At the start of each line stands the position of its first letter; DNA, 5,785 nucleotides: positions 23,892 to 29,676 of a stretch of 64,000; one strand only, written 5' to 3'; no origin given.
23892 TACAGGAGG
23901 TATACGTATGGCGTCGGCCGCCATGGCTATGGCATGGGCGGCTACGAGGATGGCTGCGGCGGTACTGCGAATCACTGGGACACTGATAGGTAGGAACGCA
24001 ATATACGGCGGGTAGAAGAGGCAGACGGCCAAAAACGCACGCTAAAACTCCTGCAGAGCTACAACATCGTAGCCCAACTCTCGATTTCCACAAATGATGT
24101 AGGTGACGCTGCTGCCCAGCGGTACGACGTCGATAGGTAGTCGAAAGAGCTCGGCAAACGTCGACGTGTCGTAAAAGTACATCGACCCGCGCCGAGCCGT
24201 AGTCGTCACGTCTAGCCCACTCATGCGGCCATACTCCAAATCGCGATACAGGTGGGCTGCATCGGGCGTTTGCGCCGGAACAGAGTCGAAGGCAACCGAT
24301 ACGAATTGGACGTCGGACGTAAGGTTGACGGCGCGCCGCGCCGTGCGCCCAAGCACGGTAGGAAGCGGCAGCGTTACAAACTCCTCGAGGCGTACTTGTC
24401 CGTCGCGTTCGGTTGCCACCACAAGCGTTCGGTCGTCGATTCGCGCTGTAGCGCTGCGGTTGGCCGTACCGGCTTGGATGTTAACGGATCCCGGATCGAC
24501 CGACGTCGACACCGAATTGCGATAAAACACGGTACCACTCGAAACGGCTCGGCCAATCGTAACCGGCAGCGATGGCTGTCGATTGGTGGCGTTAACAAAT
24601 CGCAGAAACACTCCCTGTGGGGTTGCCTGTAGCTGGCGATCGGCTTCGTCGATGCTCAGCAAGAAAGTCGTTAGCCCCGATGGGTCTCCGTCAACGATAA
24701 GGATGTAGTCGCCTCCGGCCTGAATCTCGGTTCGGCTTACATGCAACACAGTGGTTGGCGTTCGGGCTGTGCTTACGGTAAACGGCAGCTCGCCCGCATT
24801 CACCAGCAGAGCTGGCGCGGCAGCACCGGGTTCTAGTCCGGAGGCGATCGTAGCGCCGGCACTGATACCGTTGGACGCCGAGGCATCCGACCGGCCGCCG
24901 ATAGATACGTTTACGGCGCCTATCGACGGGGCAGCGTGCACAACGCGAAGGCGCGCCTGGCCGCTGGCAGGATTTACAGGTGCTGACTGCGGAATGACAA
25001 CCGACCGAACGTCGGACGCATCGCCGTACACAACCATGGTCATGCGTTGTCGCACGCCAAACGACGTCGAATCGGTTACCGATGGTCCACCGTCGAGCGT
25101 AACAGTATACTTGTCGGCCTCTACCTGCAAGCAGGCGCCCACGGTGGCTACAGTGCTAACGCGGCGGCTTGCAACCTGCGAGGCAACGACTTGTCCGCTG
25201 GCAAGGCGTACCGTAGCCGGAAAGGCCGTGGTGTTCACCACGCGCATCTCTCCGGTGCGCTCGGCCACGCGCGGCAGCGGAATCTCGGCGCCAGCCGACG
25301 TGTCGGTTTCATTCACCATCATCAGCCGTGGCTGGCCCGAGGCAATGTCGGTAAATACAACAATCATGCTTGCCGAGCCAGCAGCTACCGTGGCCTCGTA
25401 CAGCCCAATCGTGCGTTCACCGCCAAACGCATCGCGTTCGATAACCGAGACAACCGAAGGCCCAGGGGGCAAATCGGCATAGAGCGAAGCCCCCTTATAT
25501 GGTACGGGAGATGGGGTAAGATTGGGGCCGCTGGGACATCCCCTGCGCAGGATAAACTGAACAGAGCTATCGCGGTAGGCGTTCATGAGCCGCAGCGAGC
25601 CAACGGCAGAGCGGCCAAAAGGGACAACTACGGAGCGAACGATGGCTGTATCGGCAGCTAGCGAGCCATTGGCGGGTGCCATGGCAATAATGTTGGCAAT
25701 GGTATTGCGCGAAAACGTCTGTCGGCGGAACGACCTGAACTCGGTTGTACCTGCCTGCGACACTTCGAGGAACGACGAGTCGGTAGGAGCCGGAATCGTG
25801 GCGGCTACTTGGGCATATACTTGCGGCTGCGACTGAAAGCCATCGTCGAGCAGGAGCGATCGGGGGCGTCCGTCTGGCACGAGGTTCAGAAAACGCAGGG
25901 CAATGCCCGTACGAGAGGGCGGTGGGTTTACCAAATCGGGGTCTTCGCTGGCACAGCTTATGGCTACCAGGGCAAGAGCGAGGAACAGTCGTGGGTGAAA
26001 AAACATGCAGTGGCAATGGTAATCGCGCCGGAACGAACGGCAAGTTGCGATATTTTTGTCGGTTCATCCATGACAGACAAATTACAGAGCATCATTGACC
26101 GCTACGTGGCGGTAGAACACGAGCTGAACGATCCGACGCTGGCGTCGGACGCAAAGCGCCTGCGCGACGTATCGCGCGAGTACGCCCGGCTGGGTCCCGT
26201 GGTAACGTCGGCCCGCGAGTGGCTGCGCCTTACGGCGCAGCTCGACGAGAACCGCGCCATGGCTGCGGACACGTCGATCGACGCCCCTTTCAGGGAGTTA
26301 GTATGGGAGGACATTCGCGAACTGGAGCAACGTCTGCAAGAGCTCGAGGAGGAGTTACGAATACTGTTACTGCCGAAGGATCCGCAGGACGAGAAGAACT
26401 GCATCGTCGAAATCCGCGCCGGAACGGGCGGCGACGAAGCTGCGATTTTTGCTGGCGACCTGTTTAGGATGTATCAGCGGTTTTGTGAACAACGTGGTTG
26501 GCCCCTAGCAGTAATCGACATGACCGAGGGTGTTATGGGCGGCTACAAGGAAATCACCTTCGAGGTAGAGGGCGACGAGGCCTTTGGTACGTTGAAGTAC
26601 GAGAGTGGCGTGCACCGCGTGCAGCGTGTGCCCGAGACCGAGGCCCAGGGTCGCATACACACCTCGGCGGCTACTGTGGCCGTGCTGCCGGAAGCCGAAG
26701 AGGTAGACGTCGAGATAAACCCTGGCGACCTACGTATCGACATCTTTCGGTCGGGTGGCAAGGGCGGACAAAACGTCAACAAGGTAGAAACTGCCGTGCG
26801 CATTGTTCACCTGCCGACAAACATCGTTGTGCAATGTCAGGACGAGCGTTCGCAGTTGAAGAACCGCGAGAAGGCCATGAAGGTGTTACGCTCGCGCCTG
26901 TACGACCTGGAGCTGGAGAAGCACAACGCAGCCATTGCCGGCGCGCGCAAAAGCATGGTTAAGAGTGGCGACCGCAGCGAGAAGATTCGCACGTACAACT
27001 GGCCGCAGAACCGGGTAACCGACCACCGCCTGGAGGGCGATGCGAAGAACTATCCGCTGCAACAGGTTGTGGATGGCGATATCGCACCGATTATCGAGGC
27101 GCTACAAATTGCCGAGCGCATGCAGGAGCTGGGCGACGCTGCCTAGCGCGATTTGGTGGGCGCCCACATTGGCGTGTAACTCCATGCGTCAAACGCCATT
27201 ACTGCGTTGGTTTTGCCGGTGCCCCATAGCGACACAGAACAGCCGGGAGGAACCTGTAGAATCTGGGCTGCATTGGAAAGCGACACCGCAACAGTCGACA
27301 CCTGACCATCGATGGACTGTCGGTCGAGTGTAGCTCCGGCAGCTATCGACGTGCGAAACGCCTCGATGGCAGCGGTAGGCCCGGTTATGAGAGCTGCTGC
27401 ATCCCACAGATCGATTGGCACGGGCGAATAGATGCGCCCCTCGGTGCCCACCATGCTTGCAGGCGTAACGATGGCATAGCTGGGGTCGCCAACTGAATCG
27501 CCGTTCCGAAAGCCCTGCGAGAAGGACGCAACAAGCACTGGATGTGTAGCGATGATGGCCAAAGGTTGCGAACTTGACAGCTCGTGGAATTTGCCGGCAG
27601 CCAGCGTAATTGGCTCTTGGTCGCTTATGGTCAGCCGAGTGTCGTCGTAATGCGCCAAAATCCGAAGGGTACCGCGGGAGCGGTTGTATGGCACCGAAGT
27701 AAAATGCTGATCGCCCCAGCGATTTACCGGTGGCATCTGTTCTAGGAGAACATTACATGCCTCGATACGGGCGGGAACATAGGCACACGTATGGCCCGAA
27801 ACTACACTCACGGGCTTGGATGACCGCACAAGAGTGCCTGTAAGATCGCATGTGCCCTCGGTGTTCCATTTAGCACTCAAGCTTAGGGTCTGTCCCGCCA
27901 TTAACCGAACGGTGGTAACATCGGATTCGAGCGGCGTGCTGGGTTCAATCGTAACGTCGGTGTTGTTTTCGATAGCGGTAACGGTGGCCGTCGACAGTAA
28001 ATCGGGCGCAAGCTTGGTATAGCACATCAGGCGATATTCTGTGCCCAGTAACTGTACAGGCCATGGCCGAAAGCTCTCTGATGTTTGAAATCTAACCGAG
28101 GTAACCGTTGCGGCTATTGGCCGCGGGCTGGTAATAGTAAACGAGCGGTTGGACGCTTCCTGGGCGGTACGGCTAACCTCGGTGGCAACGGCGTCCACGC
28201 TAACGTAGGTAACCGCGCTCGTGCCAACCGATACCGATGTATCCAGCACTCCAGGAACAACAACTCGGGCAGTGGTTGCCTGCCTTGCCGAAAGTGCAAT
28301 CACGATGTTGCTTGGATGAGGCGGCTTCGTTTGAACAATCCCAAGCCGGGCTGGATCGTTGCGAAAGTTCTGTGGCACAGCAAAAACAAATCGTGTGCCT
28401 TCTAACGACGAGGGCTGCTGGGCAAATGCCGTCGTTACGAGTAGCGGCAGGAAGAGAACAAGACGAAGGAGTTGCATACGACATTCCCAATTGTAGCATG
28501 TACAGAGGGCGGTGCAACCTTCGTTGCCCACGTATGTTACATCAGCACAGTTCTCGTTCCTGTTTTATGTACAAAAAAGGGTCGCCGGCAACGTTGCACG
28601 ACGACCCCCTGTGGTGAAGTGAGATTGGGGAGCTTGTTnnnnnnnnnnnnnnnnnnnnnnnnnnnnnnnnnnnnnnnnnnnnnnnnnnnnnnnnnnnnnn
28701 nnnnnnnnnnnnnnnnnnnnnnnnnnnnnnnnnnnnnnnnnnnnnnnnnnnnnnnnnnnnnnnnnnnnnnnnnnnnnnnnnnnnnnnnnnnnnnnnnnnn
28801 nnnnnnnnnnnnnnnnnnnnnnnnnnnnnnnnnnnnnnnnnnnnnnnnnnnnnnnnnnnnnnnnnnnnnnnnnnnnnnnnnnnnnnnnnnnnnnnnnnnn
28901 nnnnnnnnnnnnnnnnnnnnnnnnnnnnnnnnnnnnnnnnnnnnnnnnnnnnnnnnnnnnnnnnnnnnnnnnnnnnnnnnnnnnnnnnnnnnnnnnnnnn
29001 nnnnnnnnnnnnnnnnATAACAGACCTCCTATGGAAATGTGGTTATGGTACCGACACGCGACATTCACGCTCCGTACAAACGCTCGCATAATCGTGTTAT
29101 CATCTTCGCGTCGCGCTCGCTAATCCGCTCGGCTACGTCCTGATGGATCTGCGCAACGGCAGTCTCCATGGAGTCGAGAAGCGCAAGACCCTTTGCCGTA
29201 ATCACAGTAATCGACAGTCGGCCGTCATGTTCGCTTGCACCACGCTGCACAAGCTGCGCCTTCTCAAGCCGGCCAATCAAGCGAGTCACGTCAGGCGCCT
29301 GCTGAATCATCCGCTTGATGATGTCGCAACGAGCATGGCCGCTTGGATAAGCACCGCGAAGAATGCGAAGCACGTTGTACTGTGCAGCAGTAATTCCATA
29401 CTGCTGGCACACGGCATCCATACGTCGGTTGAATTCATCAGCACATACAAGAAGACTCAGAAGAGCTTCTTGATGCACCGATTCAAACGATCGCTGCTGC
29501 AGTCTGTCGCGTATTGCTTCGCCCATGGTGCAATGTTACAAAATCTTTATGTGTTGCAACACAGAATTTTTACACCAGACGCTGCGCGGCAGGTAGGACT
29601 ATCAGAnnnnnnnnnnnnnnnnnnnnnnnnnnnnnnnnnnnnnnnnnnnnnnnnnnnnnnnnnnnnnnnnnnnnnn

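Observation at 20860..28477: Cell-surface locus: two paralogous secreted proteins flanking prfA, one fused to a beta-barrel, plus a T9SS-CTD protein and a DUF4397 lipoprotein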

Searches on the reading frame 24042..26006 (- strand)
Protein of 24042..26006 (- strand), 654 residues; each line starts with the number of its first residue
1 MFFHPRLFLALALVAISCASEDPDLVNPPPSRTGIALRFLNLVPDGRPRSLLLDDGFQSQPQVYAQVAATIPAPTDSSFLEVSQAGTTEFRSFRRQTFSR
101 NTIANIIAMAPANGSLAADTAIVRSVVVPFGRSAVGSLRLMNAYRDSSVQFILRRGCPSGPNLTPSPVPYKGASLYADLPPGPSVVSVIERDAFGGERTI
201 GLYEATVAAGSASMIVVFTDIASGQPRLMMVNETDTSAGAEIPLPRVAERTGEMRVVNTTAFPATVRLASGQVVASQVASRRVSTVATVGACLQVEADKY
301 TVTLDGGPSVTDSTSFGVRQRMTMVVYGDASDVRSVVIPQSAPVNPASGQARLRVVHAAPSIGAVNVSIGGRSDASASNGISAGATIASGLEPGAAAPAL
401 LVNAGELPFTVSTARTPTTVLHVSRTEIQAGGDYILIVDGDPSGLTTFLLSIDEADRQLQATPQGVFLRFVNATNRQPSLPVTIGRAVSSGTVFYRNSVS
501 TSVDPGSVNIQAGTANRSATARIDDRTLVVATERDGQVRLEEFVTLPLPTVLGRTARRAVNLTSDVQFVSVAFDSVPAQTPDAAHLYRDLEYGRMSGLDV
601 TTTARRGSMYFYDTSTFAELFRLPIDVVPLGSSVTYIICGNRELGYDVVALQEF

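Call 4: search_protein_families(library=pfam, proteins=[window:24042-26006:-], max_evalue=0.1)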
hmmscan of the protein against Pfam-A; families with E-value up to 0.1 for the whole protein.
window:24042-26006:- (654 aa): 2 families
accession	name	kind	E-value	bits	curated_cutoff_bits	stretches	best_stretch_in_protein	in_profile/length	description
PF14344.12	DUF4397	-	3.4e-20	73.2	30.6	3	254-367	3-118/119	Domain of unknown function (DUF4397)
PF25697.1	EBNA2_N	-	0.025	15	27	0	428-445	8-25/58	EBNA-2 N-terminal dimerization domain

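Call 5: search_protein_families(library=ncbifam, proteins=[window:24042-26006:-], max_evalue=0.1)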
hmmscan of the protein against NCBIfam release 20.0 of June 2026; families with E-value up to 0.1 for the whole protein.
window:24042-26006:- (654 aa): 0 families

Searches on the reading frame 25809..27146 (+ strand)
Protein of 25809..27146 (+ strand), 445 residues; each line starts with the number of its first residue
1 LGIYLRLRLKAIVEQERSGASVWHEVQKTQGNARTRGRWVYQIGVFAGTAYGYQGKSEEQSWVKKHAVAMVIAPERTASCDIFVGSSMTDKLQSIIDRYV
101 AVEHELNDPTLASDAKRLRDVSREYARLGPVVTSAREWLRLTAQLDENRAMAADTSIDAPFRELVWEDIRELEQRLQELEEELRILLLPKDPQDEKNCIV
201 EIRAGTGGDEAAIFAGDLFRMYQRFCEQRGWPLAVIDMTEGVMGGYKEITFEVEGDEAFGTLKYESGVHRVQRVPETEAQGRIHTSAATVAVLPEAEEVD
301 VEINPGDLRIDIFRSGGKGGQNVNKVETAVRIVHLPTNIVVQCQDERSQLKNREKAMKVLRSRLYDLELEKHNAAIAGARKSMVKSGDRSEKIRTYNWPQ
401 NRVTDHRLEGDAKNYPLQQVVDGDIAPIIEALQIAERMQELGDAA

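Call 4: search_protein_families(library=pfam, proteins=[window:25809-27146:+], max_evalue=0.1)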
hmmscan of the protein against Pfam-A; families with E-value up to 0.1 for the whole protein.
window:25809-27146:+ (445 aa): 3 families
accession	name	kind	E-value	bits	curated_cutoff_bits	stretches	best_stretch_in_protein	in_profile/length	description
PF03462.23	PCRF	-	4.5e-73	245.6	24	1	97-290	3-194/194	PCRF domain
PF00472.26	RF-1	-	6.5e-44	149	35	1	297-407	1-116/116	RF-1 domain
PF16326.10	ABC_tran_CTD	-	0.025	15.2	32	0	101-128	26-53/69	ABC transporter C-terminal domain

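Call 5: search_protein_families(library=ncbifam, proteins=[window:25809-27146:+], max_evalue=0.1)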
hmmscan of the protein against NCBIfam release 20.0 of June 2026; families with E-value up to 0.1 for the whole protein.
window:25809-27146:+ (445 aa): 5 families
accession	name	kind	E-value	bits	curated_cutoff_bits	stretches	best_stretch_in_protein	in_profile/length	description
TIGR00019.1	prfA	equivalog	7.1e-152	505.5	423.25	1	87-441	5-355/361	peptide chain release factor 1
NF001859.2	PRK00591.1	equivalog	3.3e-151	503.3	400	1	92-440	1-346/347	peptide chain release factor 1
TIGR00020.2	prfB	exception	7.4e-89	298.2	370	1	94-431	19-350/353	peptide chain release factor 2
TIGR03072.1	release_prfH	equivalog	6e-23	81.4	166.65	1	201-395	4-194/200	peptide chain release factor H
NF006718.0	PRK09256.1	equivalog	5.2e-11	42.4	100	2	300-333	9-42/140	alternative ribosome rescue aminoacyl-tRNA hydrolase ArfB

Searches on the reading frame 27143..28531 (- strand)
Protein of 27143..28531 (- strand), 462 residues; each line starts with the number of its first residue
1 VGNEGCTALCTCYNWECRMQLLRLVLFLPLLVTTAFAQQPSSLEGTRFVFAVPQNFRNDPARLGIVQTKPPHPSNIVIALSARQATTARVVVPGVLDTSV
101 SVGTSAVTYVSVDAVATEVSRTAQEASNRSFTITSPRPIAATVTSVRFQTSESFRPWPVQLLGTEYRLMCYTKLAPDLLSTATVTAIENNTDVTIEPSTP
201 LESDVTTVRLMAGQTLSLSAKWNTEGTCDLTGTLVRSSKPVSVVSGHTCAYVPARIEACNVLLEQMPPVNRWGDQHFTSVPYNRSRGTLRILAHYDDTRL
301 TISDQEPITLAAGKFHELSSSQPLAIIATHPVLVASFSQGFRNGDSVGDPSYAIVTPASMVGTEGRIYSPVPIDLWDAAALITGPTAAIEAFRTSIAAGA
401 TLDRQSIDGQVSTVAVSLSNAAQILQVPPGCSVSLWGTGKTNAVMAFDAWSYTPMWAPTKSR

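Call 4: search_protein_families(library=pfam, proteins=[window:27143-28531:-], max_evalue=0.1)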
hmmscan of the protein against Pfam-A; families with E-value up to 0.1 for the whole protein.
window:27143-28531:- (462 aa): 1 family
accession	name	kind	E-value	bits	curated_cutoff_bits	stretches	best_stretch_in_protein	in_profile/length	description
PF17517.7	IgGFc_binding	-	1e-48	166.6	25.6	1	158-361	7-219/297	IgGFc binding protein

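Call 5: search_protein_families(library=ncbifam, proteins=[window:27143-28531:-], max_evalue=0.1)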
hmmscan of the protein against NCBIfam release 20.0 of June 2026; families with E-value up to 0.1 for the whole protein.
window:27143-28531:- (462 aa): 0 families

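Call 35: find_homologous_proteins(query=window:27143-28477:-, max_evalue=0.00001)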
Query window:27143-28477:- (444 aa): 46 proteins with E <= 0.00001 among 8000 candidates.
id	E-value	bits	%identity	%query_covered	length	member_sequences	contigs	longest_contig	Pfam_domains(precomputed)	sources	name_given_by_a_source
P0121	1.6e-284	961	99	100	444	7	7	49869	PF17517.8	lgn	-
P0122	4.5e-236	802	83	96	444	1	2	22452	PF17517.8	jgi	jgi:hypothetical protein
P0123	2.3e-180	618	63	100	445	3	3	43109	PF17517.8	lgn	-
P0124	5.1e-128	446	51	98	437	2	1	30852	PF17517.8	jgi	-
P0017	5.2e-58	215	35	79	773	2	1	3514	PF17517.8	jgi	-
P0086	6.7e-57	212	32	97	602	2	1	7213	PF17517.8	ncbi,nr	ncbi:MAG: hypothetical protein FGM24_10155, partial [Candidatus Kapabacteria bacterium]|nr:hypotheti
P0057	8.8e-55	205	35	83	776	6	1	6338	PF17517.8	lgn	-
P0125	5.1e-53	199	33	92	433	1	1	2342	PF17517.8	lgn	-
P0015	2.8e-52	196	33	92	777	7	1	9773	PF17517.8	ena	-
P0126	1.5e-47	181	30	92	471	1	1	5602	PF17517.8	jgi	jgi:hypothetical protein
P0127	5.6e-47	179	31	93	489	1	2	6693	PF17517.8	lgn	-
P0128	1.6e-44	171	37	67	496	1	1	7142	PF17517.8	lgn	-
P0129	3.5e-44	170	34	66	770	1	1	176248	PF17517.8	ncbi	ncbi:MAG: hypothetical protein Kapaf2KO_03700 [Candidatus Kapaibacteriales bacterium]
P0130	2.5e-43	167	29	95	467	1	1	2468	PF17517.8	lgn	-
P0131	9.4e-43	165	31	92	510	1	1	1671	PF17517.8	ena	-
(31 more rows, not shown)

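Call 36: find_encoding_contigs(protein=P0124, flank=10000, max_places=1)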
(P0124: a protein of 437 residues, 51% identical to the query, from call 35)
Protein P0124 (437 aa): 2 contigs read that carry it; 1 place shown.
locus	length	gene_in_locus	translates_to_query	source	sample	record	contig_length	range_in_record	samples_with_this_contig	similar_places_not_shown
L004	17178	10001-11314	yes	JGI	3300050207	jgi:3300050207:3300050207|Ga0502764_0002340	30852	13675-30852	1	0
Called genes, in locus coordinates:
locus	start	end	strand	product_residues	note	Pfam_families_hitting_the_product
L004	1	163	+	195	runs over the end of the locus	PF01029:NusB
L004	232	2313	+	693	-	PF06739:SBBP (faint), PF18962:Por_Secre_tail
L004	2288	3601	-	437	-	PF26314:MptA_B_family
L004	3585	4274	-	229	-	PF00535:Glycos_transf_2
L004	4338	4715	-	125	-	-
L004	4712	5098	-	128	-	-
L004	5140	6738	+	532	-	PF01039:Carboxyl_trans, PF03255:ACCA (weak)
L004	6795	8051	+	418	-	PF08309:LVIVD (faint)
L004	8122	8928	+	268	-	-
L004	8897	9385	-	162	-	PF07681:DoxX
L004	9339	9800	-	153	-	PF22381:Staph_reg_Sar_Rot (faint), PF12802:MarR_2 (faint), PF01047:MarR (weak)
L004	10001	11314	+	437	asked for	PF17517:IgGFc_binding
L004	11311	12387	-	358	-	PF03462:PCRF, PF00472:RF-1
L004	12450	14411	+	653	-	PF14344:DUF4397 (faint)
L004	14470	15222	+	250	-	-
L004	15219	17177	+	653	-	?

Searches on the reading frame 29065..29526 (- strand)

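Call 11: search_protein_families(library=pfam, proteins=[window:29065-29526:-], max_evalue=0.01)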
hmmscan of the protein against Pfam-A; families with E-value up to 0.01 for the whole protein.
window:29065-29526:- (153 aa): 4 families
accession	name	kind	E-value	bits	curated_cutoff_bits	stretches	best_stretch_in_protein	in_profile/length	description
PF12802.13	MarR_2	-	3.3e-06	27.6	27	1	43-103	1-60/61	MarR family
PF01047.28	MarR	-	6.6e-06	26.4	24.6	1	45-103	1-57/59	MarR family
PF22381.2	Staph_reg_Sar_Rot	-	8.9e-05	23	27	1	38-118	5-83/85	Transcriptional regulator SarA/Rot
PF13463.12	HTH_27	-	0.00069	20.3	22.2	1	48-113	4-68/68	Winged helix DNA-binding domain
